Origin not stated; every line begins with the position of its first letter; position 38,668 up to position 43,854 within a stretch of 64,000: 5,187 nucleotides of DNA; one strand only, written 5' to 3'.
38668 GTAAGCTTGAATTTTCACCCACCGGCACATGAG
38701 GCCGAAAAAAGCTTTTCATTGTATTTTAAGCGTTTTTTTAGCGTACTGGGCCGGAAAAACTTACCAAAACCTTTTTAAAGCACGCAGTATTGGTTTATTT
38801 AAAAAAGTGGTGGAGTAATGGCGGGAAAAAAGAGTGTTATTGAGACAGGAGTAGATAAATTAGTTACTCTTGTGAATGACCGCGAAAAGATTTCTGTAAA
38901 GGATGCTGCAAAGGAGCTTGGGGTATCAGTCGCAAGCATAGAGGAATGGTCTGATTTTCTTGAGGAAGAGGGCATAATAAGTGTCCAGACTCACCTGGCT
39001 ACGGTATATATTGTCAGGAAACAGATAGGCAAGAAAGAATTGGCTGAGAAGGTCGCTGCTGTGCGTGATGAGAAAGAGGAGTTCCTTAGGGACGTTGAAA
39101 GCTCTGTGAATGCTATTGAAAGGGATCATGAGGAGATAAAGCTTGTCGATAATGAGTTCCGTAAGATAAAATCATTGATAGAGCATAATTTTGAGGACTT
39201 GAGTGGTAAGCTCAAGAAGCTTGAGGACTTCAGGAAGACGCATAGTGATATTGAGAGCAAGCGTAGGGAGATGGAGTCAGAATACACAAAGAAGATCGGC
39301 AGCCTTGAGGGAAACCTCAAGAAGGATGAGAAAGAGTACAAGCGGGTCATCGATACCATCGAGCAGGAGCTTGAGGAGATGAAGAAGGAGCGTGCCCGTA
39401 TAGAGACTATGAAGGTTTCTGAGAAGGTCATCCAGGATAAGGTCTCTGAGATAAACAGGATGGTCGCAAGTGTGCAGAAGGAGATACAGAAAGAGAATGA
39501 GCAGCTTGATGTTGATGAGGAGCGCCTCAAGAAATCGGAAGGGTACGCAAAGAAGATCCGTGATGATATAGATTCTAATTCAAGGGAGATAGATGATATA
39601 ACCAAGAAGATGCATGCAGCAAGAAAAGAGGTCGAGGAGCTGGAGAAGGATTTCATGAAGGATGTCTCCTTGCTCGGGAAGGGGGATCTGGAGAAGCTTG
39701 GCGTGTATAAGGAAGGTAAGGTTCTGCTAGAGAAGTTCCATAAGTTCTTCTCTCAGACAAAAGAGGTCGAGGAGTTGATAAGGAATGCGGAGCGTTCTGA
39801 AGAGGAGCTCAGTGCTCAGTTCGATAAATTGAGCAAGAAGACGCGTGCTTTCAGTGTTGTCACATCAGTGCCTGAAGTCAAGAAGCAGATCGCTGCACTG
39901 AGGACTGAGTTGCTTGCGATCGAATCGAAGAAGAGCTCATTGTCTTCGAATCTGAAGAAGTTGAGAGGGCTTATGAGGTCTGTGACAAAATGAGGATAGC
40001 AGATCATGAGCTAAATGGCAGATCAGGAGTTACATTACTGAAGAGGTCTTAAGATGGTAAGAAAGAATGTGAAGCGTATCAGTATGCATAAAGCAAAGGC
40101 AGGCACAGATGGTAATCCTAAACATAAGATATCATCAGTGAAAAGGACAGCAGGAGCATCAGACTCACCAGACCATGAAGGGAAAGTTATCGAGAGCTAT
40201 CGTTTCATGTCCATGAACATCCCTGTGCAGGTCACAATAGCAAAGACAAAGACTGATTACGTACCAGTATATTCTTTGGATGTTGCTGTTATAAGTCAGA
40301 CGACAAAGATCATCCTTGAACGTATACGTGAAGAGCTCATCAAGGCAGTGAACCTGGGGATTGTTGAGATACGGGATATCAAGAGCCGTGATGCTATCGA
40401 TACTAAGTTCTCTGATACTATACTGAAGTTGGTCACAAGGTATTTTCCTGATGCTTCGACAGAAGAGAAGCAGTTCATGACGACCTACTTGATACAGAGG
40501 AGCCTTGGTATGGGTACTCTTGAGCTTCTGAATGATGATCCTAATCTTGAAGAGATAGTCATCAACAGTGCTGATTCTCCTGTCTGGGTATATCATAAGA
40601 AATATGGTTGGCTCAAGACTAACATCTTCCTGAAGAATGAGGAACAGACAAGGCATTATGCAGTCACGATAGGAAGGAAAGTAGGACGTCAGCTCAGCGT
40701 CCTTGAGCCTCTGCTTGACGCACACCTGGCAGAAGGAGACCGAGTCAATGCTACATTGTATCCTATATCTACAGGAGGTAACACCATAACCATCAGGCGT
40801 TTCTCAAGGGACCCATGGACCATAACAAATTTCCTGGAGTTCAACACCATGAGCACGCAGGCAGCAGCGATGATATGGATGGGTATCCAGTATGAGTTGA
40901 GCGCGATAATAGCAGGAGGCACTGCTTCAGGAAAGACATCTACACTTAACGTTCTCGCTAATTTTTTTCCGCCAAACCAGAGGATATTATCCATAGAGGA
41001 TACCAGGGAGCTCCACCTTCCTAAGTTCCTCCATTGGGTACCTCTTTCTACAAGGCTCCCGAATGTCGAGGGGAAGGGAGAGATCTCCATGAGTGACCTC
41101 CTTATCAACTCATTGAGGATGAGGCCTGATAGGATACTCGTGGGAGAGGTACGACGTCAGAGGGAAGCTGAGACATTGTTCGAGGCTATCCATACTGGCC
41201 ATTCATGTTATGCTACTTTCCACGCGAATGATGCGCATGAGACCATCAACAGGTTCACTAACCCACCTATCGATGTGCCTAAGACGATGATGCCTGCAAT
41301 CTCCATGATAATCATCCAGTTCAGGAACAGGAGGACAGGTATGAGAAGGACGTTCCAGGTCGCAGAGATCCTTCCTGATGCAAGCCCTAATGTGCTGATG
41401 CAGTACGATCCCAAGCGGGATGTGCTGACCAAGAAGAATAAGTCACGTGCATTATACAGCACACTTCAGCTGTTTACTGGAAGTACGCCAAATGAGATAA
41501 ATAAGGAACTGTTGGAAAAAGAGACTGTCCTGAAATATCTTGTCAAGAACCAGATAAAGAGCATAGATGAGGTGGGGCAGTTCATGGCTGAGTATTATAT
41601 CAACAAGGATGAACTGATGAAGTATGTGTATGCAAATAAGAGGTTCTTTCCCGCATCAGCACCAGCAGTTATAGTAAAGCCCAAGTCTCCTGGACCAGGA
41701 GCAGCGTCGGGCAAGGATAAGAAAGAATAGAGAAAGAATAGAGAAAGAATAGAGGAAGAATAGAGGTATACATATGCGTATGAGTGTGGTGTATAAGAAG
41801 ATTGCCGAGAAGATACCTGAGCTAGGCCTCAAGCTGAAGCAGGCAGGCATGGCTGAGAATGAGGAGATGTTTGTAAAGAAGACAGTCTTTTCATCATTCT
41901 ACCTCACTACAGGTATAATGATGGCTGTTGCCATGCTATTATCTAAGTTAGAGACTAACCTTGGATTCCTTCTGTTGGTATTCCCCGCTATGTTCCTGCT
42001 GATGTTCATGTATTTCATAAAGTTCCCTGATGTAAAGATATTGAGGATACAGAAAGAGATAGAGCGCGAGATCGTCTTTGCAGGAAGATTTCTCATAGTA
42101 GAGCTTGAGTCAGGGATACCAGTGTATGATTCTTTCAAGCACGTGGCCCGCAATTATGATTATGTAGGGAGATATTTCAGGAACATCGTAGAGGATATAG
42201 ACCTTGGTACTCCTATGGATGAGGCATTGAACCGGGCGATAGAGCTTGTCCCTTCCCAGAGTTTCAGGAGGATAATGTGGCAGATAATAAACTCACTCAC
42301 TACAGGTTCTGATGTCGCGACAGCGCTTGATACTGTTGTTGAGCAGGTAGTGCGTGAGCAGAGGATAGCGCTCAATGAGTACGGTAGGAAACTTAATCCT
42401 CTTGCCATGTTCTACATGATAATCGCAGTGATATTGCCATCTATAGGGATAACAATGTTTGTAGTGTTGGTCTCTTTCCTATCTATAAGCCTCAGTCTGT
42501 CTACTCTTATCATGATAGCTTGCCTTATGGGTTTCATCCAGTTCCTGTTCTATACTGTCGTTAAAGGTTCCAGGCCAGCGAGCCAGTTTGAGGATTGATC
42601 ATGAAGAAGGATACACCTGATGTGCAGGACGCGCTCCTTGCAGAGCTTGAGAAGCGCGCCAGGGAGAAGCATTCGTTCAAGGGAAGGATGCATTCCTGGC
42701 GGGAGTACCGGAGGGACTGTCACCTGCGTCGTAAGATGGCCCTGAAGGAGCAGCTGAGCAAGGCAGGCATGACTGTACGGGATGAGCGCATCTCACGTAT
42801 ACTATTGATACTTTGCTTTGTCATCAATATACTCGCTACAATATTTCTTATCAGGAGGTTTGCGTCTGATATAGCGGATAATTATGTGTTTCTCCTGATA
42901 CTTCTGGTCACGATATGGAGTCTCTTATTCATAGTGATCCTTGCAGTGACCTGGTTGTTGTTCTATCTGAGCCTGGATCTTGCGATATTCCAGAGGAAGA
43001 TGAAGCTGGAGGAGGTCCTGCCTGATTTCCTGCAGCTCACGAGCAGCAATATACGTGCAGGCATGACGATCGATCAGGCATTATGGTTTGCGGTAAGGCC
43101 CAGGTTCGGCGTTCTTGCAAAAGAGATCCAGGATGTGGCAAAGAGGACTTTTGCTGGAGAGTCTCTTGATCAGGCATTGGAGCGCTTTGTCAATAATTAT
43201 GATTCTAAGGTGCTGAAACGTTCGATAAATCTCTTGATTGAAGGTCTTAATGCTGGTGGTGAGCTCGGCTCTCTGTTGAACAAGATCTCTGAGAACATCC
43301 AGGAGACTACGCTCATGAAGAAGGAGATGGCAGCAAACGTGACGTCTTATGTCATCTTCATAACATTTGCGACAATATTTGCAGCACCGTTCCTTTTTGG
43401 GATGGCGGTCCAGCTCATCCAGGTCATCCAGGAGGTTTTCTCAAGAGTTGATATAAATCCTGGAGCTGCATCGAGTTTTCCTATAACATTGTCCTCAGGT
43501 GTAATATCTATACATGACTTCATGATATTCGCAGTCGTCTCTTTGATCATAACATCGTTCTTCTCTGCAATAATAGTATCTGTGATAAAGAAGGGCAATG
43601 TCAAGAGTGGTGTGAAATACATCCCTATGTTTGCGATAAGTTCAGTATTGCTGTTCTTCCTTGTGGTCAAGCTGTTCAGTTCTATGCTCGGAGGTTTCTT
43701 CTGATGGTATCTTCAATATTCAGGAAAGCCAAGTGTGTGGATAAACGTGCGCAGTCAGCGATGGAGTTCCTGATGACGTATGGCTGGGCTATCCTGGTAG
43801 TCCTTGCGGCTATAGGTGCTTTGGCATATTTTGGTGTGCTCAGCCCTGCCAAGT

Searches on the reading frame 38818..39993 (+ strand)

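Call 61: search_protein_families(library=pfam, proteins=[window:38818-39993:+], max_evalue=0.001)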
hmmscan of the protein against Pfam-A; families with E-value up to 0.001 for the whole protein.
window:38818-39993:+ (391 aa): 1 family
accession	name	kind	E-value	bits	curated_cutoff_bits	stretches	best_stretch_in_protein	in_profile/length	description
PF12795.12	MscS_porin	-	6.7e-07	29.6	34.4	1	168-271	36-142/238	Mechanosensitive ion channel porin domain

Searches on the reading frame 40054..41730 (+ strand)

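Call 61: search_protein_families(library=pfam, proteins=[window:40054-41730:+], max_evalue=0.001)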
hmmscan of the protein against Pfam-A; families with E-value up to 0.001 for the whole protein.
window:40054-41730:+ (558 aa): 2 families
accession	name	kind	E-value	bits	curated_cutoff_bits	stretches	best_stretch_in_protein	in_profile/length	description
PF00437.27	T2SSE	-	4.6e-32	111.5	24.9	1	236-403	99-257/370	Type II/IV secretion system protein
PF23989.1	PilB3_C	-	0.00094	19.7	27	0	466-531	11-76/83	PilB3-like, C-terminal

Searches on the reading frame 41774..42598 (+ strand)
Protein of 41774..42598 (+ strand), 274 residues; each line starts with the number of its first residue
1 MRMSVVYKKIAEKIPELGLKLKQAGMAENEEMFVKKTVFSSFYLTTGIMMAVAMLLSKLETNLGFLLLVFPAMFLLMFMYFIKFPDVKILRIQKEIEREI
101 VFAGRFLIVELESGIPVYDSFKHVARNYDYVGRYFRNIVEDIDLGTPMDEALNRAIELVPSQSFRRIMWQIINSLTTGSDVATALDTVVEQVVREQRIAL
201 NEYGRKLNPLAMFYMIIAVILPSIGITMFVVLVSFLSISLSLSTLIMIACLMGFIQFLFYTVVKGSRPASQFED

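Call 61: search_protein_families(library=pfam, proteins=[window:41774-42598:+], max_evalue=0.001)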
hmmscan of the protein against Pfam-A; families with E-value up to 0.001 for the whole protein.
window:41774-42598:+ (274 aa): 1 family
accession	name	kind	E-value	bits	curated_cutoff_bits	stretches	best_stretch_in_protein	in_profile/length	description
PF00482.28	T2SSF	-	1e-16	61.5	25.2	1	106-228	4-124/125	Type II secretion system (T2SS), protein F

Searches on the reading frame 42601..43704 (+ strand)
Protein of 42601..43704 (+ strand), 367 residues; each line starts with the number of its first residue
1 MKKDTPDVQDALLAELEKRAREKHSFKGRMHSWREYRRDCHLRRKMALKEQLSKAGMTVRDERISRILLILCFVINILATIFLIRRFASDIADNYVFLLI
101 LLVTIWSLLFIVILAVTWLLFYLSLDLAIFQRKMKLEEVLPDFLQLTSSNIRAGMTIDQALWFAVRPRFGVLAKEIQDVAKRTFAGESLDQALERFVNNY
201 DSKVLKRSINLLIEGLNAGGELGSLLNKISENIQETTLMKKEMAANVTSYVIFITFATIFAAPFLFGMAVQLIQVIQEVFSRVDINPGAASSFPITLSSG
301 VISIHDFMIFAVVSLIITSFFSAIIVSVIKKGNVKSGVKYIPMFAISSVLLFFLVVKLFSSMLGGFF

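Call 61: search_protein_families(library=pfam, proteins=[window:42601-43704:+], max_evalue=0.001)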
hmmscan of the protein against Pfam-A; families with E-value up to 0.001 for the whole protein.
window:42601-43704:+ (367 aa): 1 family
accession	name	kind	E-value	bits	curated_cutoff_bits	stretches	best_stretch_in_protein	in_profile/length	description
PF00482.28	T2SSF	-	8.7e-16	58.5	25.2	1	143-267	1-122/125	Type II secretion system (T2SS), protein F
